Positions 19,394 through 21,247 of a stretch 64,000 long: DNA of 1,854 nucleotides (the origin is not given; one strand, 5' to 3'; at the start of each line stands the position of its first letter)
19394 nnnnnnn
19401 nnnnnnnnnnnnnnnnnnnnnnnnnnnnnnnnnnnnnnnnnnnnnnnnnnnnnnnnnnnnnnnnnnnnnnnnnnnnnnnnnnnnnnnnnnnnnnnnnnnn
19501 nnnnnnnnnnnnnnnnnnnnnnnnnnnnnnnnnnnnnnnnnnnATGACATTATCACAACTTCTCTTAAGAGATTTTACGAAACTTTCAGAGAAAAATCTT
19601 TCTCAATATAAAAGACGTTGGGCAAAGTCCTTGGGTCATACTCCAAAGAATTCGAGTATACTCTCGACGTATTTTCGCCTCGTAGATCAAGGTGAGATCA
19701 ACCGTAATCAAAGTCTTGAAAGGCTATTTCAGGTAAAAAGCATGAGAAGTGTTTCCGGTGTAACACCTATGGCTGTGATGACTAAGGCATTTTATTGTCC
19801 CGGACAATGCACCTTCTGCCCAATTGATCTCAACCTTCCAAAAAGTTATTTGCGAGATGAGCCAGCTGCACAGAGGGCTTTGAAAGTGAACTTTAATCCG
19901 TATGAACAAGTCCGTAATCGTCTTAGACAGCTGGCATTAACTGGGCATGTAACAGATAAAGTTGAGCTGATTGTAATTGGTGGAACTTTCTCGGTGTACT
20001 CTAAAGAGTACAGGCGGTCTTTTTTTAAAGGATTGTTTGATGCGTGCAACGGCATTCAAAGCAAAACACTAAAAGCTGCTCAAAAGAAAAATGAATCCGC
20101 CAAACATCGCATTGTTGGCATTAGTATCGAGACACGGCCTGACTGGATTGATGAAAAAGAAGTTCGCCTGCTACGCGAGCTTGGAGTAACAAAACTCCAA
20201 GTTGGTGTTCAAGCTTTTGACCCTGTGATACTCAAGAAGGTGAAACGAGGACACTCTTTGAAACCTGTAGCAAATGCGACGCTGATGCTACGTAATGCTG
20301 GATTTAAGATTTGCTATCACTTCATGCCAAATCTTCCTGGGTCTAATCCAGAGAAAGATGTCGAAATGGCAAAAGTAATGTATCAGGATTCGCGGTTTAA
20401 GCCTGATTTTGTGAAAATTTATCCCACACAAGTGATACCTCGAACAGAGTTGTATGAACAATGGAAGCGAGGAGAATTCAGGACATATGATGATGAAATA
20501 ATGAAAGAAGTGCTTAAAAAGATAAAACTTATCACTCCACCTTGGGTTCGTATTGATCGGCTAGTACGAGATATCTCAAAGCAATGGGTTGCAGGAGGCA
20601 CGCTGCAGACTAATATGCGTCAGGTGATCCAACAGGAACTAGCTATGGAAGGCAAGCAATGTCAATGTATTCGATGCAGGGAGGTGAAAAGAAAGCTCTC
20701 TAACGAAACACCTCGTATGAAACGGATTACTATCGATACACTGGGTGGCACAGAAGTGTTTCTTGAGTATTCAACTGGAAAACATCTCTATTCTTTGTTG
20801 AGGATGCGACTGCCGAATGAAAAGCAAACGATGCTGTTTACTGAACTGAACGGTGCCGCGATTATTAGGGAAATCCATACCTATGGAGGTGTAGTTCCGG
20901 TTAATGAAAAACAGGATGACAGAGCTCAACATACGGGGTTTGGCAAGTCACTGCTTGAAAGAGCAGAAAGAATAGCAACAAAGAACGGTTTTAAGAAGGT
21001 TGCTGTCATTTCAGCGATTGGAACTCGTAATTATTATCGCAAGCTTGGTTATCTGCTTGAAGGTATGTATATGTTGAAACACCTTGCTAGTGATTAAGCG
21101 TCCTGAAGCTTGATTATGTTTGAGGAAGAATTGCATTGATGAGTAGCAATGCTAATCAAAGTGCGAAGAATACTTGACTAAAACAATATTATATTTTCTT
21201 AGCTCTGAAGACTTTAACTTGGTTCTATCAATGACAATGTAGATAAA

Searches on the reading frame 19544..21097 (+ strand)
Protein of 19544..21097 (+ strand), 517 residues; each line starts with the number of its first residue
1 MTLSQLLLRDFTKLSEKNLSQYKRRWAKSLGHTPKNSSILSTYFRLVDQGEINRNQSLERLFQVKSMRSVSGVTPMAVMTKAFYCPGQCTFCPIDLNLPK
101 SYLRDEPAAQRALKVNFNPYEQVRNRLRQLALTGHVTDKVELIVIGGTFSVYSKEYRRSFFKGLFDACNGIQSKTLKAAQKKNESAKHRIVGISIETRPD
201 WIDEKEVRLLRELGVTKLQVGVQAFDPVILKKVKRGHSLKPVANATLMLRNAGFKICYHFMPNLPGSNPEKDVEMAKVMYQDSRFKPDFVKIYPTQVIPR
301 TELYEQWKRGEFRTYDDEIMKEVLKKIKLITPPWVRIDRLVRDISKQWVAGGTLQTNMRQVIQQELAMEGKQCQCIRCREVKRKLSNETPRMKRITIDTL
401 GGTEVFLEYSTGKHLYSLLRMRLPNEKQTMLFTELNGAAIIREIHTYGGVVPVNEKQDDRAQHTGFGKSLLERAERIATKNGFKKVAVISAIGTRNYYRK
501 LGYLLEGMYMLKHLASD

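Call 4: search_protein_families(library=ncbifam, proteins=[window:19544-21097:+], max_evalue=0.01)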
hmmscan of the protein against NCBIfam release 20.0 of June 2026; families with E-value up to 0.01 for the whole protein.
window:19544-21097:+ (517 aa): 18 families
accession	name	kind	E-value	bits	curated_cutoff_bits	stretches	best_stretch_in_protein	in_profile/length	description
TIGR01211.1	ELP3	subfamily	3.4e-153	510.9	350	1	15-514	13-522/522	tRNA uridine(34) 5-carboxymethylaminomethyl modification radical SAM/GNAT enzyme Elp3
TIGR01212.1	TIGR01212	equivalog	5.8e-25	88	180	1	186-364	105-287/302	tRNA modification radical SAM protein MnmL/YtqA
TIGR00539.1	hemN_rel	equivalog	7.6e-12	45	205.4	1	188-314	84-204/361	radical SAM family heme chaperone HemW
NF006067.1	PRK08208.1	equivalog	1.1e-10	41.1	380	1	180-316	114-251/427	STM4012 family radical SAM protein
TIGR04013.1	B12_SAM_MJ_1487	hypoth_equivalog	1.7e-08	33.7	251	1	196-280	246-331/382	TIGR04013 family B12-binding domain/radical SAM domain-containing protein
TIGR01210.1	TIGR01210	equivalog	3.4e-07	29.8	212.15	1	186-328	99-243/313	archaeosine biosynthesis radical SAM protein RaSEA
TIGR00538.1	hemN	equivalog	7.6e-07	28.3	324.95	1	191-300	138-245/454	oxygen-independent coproporphyrinogen III oxidase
TIGR03994.1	rSAM_HemZ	equivalog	1.5e-06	27.6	321.4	1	192-297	174-278/401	coproporphyrinogen dehydrogenase HemZ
NF006385.0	PRK08629.1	equivalog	1.2e-05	24.3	355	1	189-236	131-177/439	coproporphyrinogen III oxidase family protein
NF004567.0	PRK05904.1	equivalog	1.6e-05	24.3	355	1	172-294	71-191/353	coproporphyrinogen III oxidase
TIGR04014.1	B12_SAM_MJ_0865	equivalog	1.8e-05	23.7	360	1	85-305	169-356/434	methyl-coenzyme M reductase glutamine C-methyltransferase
TIGR03471.1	HpnJ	equivalog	2.4e-05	23.4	577.6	1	188-330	272-411/472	hopanoid biosynthesis associated radical SAM protein HpnJ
TIGR03975.1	rSAM_ocin_1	subfamily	7.3e-05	21.5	281.85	1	196-279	345-427/606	RiPP maturation radical SAM C-methyltransferase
TIGR04107.1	rSAM_HutW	equivalog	0.00012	21.1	400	1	193-315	130-250/419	heme anaerobic degradation radical SAM methyltransferase ChuW/HutW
NF006064.0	PRK08207.2-2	equivalog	0.00016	20.8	504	1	197-297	243-340/465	coproporphyrinogen III oxidase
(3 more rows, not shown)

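Call 5: search_protein_families(library=pfam, proteins=[window:19544-21097:+], max_evalue=0.01)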
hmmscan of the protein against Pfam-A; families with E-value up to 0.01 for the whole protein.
window:19544-21097:+ (517 aa): 4 families
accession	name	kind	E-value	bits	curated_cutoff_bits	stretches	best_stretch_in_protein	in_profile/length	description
PF04055.27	Radical_SAM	-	2e-19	70.8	29.5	1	84-276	6-163/166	Radical SAM superfamily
PF16199.10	Radical_SAM_C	-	3.5e-19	69.1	31.9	1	287-366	1-83/85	Radical_SAM C-terminal domain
PF13673.13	Acetyltransf_10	-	0.0042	17.5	23.6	0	459-503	61-107/128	Acetyltransferase (GNAT) domain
PF00583.31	Acetyltransf_1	-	0.0064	17.2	20.7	0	460-503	70-116/116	Acetyltransferase (GNAT) family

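Call 12: search_solved_structures(query=window:19544-21097:+, max_evalue=0.001)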
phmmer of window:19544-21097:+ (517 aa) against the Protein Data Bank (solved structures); distinct sequences matched with E-value up to 0.001: 10.
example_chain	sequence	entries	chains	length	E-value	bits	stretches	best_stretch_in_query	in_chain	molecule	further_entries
5l7j_A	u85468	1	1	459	1e-115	390.4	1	65-514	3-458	ELP3 family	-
6ia8_A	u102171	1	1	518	7.1e-112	377.8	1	25-514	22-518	Histone acetyltransferase, ELP3 family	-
6iaz_A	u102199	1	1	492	1.7e-111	376.5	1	60-514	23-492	Histone acetyltransferase, ELP3 family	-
6iad_A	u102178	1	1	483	1.8e-111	376.5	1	61-514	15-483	Histone acetyltransferase, ELP3 family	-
5l7l_A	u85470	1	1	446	1.8e-105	356.7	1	65-514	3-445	ELP3 family, ELP3 family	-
6ia6_A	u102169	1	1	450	3.5e-105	355.7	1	65-514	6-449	ELP3 family, ELP3 family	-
8ptx_C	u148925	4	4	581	3.4e-98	332.7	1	62-514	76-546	Elongator complex protein 3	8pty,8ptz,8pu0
8avg_C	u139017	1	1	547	6.4e-97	328.4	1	62-514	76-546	Elongator complex protein 3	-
6qk7_C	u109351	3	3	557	1.6e-92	314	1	62-513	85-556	Elongator complex protein 3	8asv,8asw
9p2u_A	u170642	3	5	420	0.00017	23.6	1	190-266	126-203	Radical S-adenosylmethionine methyltransferase NocN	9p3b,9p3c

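Call 28: find_homologous_proteins(query=window:19544-21097:+, max_evalue=1e-20)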
Query window:19544-21097:+ (517 aa): 7918 proteins with E <= 1e-20 among 8000 candidates; the best 120 are listed.
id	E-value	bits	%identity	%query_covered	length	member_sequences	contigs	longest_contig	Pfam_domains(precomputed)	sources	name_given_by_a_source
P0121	0.0e+0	1029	100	87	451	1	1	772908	PF16199.11,PF04055.28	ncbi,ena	-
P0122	1.0e-247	841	70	99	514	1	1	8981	PF13673.14,PF16199.11,PF04055.28,PF13508.14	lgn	-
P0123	2.0e-227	774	66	99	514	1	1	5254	PF16199.11,PF04055.28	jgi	jgi:elongator complex protein 3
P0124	5.1e-225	766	63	100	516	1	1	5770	PF16199.11,PF04055.28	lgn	-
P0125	6.8e-225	765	63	100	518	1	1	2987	PF13673.14,PF16199.11,PF04055.28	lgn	-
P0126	2.3e-223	760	64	99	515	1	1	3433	PF16199.11,PF04055.28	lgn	-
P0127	3.2e-222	757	65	99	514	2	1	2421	PF16199.11,PF04055.28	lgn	-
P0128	2.6e-221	754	64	99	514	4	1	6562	PF13673.14,PF16199.11,PF04055.28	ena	-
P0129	9.5e-221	752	62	99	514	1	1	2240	PF16199.11,PF04055.28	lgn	-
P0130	2.3e-219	747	63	99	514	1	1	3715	PF13673.14,PF16199.11,PF04055.28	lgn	-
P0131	2.3e-219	747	63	99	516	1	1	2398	PF16199.11,PF04055.28,PF13508.14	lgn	-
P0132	2.8e-219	747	63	99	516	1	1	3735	PF16199.11,PF04055.28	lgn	-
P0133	3.3e-219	747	63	99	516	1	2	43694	PF16199.11,PF04055.28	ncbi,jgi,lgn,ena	-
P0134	6.3e-219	746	63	99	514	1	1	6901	PF13673.14,PF16199.11,PF04055.28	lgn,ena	-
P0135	2.9e-218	744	62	99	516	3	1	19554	PF16199.11,PF04055.28,PF00583.32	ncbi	-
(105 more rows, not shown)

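Call 30: find_related_loci(query=A2, collection=metagenome_contigs, flank=10000)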
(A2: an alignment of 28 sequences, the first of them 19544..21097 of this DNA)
Query A2 (517 aa) in metagenome_contigs; peptide patterns used: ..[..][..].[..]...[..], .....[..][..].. (x = any residue, [..] = any of these).
600 stretches matched a pattern (row limit reached: there are more); 583 encode a relative of the query (tblastn E <= 1e-3); the best 80 are kept; 80 distinct loci.
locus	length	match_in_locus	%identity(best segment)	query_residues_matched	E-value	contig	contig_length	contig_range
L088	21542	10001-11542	64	1-514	0e+0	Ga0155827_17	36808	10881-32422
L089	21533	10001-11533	61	6-515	0e+0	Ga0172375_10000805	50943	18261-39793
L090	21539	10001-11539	59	2-514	0e+0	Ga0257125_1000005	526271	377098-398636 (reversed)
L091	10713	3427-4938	55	1-514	0e+0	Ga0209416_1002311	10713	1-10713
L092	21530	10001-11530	55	1-515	0e+0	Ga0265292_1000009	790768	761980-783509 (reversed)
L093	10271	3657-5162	55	1-512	0e+0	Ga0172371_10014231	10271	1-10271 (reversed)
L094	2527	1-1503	55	4-514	0e+0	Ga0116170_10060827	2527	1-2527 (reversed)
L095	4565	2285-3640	61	65-517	0e+0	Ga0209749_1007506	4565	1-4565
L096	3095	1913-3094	60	2-395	9e-171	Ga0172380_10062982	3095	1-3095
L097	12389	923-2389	47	34-514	3e-147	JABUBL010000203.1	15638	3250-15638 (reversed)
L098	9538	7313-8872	44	1-516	5e-146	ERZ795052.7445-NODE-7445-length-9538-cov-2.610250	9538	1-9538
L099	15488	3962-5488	45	14-514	3e-145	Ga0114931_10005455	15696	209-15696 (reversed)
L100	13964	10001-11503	44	15-515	6e-143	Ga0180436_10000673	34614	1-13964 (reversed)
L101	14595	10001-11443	47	24-515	1e-142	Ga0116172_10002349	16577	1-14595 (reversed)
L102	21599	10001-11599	43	15-514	4e-144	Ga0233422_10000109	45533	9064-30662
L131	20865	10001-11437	43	39-515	8e-135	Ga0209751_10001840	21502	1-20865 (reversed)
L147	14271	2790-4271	44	37-517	8e-133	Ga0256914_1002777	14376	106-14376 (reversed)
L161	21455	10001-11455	45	31-515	1e-131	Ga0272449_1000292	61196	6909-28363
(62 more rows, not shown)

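Call 43: search_protein_families(library=pfam, proteins=[L131:6280-7512:-, L131:7513-8964:-, L131:11437-12801:+], max_evalue=0.001)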
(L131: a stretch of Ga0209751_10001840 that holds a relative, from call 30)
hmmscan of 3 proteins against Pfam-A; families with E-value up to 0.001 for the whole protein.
L131:6280-7512:- (410 aa): 3 families
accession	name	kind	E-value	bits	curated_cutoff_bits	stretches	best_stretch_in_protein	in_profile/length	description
PF06722.18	EryCIII-like_C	-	6.9e-22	78.4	31.7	1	293-398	28-134/145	Erythromycin biosynthesis protein CIII-like, C-terminal domain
PF00201.24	UDPGT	-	7e-08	32.2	19.5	1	298-386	325-415/499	UDP-glucoronosyl and UDP-glucosyl transferase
PF04101.22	Glyco_tran_28_C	-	6.1e-05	23.6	22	1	308-382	68-146/166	Glycosyltransferase family 28 C-terminal domain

L131:7513-8964:- (483 aa): 2 families
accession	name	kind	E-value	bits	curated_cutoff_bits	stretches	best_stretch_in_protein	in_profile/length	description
PF01875.22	Memo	-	8e-56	189.6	27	1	19-291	1-268/269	Memo-like protein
PF01871.22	AMMECR1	-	1.3e-47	161.9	25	1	310-479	1-168/168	AMMECR1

L131:11437-12801:+ (454 aa): 2 families
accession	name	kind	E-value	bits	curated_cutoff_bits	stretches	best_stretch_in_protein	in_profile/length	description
PF01547.30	SBP_bac_1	-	2.7e-38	133.1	26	1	68-356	11-305/307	Bacterial extracellular solute-binding protein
PF13416.11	SBP_bac_8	-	1.7e-25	90.8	27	1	69-375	1-267/279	Bacterial extracellular solute-binding protein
